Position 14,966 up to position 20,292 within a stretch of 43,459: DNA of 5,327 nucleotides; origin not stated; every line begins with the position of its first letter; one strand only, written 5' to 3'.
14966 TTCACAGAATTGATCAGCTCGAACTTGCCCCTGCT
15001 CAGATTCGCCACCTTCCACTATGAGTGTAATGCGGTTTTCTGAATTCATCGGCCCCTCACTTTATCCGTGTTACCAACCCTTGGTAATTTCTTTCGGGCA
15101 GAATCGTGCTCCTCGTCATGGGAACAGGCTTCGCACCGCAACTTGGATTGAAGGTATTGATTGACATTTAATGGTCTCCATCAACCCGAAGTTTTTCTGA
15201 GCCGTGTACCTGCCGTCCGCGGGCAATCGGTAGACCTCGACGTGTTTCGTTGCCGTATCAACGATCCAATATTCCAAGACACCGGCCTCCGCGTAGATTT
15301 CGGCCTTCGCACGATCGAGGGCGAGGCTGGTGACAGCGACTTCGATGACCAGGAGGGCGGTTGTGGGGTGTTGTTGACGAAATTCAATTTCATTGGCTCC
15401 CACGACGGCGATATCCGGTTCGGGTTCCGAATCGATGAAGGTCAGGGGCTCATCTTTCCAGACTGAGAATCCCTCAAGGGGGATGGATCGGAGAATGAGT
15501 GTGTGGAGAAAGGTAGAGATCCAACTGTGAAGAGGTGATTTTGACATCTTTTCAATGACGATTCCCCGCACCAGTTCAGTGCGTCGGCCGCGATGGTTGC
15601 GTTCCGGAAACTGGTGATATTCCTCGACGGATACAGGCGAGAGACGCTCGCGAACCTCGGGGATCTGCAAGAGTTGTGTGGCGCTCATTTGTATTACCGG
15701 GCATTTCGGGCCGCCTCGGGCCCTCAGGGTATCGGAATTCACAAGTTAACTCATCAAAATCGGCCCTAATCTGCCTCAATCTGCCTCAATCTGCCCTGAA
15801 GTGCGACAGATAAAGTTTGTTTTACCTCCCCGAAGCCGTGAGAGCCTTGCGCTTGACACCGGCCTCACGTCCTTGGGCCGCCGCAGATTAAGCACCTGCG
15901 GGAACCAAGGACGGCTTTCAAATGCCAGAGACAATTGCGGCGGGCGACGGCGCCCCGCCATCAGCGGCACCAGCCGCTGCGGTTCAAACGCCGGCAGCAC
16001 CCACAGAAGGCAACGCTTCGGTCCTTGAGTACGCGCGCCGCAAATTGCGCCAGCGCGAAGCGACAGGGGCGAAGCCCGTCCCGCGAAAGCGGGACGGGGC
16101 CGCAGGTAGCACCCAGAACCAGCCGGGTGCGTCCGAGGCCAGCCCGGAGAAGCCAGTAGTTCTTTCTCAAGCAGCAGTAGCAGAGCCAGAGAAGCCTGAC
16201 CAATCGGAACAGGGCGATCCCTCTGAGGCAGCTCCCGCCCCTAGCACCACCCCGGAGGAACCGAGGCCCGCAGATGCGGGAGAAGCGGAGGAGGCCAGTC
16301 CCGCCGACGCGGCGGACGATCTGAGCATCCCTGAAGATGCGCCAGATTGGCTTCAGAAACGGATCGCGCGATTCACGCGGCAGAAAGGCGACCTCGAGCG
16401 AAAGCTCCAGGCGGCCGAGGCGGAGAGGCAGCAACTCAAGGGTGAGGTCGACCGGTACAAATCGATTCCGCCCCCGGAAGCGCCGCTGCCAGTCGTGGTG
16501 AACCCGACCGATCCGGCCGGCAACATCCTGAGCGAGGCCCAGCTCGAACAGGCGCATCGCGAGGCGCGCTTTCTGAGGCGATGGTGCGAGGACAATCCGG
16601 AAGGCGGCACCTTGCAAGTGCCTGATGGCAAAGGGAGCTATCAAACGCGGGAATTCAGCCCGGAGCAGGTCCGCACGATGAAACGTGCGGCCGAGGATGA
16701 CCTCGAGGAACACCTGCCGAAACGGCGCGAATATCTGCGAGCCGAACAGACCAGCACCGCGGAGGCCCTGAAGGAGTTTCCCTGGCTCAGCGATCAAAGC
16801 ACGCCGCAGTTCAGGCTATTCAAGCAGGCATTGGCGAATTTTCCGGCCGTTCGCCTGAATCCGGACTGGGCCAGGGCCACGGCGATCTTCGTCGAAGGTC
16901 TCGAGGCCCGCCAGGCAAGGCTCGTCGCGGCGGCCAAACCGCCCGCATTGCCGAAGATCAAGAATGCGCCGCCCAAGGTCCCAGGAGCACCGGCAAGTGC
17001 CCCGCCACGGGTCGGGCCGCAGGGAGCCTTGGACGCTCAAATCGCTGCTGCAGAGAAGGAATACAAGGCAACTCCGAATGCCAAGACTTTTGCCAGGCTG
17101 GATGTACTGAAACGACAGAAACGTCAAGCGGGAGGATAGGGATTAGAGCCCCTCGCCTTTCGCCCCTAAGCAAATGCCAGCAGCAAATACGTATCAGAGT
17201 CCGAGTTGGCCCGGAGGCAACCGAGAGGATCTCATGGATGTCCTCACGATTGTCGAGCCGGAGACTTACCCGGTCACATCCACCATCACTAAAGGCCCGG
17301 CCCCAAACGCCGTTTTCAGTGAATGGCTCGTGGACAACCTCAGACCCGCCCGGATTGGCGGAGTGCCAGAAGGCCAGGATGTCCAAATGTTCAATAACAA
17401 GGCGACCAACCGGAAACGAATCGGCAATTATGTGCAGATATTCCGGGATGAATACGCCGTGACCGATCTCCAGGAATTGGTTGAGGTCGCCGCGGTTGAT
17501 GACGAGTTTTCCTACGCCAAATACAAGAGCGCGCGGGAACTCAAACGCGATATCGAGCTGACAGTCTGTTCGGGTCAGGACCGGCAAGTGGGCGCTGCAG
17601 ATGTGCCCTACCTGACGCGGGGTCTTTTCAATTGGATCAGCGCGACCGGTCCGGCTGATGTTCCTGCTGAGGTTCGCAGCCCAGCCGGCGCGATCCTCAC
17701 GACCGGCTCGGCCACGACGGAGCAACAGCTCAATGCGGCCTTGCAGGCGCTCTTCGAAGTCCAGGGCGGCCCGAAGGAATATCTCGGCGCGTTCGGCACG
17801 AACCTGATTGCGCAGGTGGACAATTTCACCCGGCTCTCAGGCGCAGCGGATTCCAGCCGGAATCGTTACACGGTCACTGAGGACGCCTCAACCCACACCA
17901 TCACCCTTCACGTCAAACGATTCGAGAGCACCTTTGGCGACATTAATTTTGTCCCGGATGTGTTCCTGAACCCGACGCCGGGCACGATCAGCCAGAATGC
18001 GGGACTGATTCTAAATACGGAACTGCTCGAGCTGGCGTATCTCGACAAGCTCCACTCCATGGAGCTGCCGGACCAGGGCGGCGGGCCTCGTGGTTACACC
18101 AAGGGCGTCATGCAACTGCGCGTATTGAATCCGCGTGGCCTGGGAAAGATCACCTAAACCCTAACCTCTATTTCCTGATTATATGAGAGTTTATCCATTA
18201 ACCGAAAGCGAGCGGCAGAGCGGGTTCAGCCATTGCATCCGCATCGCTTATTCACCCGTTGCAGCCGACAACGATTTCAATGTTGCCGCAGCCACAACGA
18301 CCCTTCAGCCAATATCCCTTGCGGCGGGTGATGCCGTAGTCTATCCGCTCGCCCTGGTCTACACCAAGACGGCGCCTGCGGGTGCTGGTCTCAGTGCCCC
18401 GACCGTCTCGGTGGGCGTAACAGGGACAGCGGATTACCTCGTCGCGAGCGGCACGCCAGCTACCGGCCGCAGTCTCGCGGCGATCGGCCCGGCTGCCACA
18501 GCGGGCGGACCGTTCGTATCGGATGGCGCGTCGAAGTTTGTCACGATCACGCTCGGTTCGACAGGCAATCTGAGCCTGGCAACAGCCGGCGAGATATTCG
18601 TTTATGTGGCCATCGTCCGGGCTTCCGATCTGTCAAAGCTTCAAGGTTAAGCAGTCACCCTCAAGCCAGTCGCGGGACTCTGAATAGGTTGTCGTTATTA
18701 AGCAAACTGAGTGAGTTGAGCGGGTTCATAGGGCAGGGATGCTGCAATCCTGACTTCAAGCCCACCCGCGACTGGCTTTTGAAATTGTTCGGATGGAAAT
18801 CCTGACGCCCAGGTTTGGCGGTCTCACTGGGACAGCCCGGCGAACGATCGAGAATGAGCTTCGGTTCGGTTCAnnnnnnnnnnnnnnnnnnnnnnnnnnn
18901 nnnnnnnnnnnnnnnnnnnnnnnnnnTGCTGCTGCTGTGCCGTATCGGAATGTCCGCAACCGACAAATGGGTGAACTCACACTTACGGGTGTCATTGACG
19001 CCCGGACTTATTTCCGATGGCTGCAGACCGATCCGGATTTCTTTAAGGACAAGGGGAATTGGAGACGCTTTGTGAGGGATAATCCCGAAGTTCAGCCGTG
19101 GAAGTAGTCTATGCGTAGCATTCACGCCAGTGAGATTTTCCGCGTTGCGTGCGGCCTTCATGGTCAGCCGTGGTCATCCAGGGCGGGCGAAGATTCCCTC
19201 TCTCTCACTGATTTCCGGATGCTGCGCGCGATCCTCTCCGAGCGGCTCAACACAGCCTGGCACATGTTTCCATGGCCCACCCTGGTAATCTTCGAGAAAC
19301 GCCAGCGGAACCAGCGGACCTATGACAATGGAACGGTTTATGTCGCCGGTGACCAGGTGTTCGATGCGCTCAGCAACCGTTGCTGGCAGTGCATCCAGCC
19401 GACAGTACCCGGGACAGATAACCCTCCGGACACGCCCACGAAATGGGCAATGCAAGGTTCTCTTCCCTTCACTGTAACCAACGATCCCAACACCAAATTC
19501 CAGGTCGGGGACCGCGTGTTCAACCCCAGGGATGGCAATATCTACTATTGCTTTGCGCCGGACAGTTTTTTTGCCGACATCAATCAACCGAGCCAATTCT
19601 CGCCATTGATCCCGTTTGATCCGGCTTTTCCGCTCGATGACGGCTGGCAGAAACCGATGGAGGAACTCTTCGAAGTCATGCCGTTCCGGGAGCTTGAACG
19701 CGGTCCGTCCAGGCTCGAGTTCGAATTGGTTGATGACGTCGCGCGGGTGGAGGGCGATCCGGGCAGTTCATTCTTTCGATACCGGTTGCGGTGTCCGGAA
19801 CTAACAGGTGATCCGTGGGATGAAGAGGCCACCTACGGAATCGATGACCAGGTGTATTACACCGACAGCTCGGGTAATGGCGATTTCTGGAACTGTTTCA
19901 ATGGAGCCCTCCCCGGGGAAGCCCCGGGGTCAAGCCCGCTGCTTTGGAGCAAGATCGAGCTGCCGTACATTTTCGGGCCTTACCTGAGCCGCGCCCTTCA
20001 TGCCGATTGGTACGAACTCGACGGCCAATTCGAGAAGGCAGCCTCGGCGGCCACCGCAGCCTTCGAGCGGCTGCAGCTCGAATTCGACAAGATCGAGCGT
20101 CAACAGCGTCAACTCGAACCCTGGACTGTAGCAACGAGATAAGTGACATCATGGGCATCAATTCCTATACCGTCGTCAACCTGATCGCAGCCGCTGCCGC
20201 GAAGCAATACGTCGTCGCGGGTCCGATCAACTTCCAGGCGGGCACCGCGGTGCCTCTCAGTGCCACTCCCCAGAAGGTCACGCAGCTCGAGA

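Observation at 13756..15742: Antisense three-gene island (Uma2 nuclease + 273-aa unknown + PIN RNase) inside the morphogenesis operon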

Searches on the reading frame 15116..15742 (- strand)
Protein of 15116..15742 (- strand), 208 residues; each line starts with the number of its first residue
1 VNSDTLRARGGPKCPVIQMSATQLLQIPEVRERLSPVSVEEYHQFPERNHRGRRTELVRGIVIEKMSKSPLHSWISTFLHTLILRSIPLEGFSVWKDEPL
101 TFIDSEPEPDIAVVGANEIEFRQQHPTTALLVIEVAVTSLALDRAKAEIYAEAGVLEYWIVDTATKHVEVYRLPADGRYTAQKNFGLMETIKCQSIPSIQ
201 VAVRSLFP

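Call 3: search_protein_families(library=pfam, proteins=[window:15116-15742:-], max_evalue=0.1)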
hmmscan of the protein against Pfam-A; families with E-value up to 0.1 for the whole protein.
window:15116-15742:- (208 aa): 1 family
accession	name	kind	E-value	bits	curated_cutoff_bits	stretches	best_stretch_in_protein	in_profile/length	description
PF05685.18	Uma2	-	3.4e-30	105.2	27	1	39-203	1-171/172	Putative restriction endonuclease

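Call 4: search_protein_families(library=padloc, proteins=[window:15116-15742:-], max_evalue=0.1)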
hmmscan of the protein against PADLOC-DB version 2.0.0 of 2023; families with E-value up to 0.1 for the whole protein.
window:15116-15742:- (208 aa): 5 families
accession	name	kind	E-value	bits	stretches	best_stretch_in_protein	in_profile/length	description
PDLC04832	PDC-S03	-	1.9e-20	71.4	1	36-207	8-186/188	-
PDLC04833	PDC-S03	-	5.5e-20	69.7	1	36-207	23-203/207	-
PDLC04834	PDC-S03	-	1e-10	39.6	1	37-207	9-182/184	-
PDLC04835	PDC-S03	-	4.1e-10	37.5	1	36-204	8-197/207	-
PDLC04943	PDC-S17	-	2.8e-07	28.2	1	26-194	12-173/199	-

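Call 5: search_protein_families(library=phrogs, proteins=[window:15116-15742:-], max_evalue=0.01)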
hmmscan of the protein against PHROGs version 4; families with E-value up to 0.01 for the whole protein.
window:15116-15742:- (208 aa): 1 family
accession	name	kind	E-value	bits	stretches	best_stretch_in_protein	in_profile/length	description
phrog_16228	-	unknown function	3.9e-15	56.9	1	51-203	19-176/187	-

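Call 7: search_protein_families(library=ncbifam, proteins=[window:15116-15742:-], max_evalue=0.1)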
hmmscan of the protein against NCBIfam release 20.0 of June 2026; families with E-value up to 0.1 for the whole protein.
window:15116-15742:- (208 aa): 1 family
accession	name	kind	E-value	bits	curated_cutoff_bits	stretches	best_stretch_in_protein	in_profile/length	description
NF052280.1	7_blade_YncE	equivalog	0.079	11.8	400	0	128-169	164-205/338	7-bladed beta-propeller protein YncE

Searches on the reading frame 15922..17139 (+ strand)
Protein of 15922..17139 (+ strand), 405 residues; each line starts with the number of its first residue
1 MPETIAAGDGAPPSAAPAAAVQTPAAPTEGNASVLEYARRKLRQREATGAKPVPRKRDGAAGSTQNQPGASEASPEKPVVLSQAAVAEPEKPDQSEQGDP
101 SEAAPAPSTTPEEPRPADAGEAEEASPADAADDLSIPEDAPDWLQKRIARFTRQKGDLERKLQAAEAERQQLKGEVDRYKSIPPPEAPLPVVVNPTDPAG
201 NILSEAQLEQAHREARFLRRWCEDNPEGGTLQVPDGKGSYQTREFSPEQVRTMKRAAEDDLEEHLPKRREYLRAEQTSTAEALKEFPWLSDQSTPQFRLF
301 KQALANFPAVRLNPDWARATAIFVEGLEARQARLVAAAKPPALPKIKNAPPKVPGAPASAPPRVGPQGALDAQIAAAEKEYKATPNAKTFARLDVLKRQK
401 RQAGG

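Call 3: search_protein_families(library=pfam, proteins=[window:15922-17139:+], max_evalue=0.1)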
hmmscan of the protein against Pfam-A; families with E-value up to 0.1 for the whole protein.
window:15922-17139:+ (405 aa): 0 families

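Call 5: search_protein_families(library=phrogs, proteins=[window:15922-17139:+], max_evalue=0.01)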
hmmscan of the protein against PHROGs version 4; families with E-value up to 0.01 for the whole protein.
window:15922-17139:+ (405 aa): 0 families

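Call 7: search_protein_families(library=ncbifam, proteins=[window:15922-17139:+], max_evalue=0.1)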
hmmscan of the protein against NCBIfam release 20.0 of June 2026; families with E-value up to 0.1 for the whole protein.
window:15922-17139:+ (405 aa): 1 family
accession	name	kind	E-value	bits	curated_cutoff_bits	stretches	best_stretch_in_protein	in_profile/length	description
TIGR01140.1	L_thr_O3P_dcar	equivalog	0.0096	15.1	290.55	1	157-216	99-156/331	threonine-phosphate decarboxylase CobD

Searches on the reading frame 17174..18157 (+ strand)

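Call 3: search_protein_families(library=pfam, proteins=[window:17174-18157:+], max_evalue=0.1)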
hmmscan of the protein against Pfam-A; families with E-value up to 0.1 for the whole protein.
window:17174-18157:+ (327 aa): 1 family
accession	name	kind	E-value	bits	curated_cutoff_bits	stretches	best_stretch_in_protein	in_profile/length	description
PF17236.8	SU10_MCP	-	1.3e-49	169.7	24.1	1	15-327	9-289/292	SU10 major capsid protein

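Call 5: search_protein_families(library=phrogs, proteins=[window:17174-18157:+], max_evalue=0.01)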
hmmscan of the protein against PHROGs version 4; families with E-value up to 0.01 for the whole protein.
window:17174-18157:+ (327 aa): 1 family
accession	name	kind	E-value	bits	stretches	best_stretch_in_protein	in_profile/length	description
phrog_1328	-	head and packaging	2.8e-45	156.5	1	14-327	18-304/583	major head protein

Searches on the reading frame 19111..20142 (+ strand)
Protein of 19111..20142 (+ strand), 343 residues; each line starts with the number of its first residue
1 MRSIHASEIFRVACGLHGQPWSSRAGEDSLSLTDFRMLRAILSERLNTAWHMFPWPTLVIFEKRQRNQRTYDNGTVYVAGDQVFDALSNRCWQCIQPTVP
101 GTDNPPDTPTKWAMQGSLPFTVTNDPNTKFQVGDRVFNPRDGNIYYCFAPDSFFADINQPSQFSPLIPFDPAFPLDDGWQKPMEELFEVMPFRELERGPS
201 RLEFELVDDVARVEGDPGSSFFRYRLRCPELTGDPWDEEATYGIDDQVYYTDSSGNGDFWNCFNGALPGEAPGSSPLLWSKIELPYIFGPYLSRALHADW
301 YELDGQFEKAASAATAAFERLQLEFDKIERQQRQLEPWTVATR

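Call 24: search_protein_families(library=phrogs, proteins=[window:19111-20142:+], max_evalue=0.001)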
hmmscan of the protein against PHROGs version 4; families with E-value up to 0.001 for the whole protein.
window:19111-20142:+ (343 aa): 1 family
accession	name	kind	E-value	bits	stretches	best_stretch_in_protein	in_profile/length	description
phrog_6278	-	unknown function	2.9e-05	24.4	0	65-116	25-75/306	-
